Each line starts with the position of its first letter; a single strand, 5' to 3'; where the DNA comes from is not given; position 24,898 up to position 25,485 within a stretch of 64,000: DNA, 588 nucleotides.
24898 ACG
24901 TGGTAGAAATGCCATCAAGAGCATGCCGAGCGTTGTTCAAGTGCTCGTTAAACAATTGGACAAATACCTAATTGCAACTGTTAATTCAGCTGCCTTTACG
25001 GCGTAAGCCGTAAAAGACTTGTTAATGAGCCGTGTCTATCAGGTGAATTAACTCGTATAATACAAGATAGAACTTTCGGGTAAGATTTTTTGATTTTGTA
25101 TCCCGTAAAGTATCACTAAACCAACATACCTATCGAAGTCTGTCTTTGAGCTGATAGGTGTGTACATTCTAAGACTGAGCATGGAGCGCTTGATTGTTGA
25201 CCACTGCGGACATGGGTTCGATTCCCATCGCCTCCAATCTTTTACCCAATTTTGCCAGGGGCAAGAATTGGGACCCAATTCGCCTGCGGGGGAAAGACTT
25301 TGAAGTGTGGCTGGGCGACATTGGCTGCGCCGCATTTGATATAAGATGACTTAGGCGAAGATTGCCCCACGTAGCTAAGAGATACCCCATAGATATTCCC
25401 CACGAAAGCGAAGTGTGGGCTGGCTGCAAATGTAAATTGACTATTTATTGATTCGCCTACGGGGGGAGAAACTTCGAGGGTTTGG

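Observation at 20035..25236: Two complete, diverged tmRNA (ssrA) genes with their 5' ends facing each other, 4.4 kb apart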

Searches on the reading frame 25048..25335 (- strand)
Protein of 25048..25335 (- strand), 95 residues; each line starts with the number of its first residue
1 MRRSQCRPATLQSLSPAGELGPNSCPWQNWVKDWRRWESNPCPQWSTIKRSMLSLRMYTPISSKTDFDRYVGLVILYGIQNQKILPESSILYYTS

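Call 82: list_cluster_members(proteins=[window:25048-25335:-, window:25169-25429:-, window:25242-25505:-, window:20266-20481:-, window:20195-20398:+, window:20457-20669:+])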
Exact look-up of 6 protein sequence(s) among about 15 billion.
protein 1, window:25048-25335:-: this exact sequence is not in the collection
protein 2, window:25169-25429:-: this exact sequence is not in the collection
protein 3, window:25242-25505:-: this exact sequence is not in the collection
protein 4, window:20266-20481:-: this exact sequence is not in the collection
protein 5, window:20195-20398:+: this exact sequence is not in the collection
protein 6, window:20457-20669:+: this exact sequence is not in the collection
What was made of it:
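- Tried and rejected: Exact look-up of spurious ORFs overlapping either tmRNA copy, tried partly to locate an independent contig for copy 2 (call 82): none on record.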
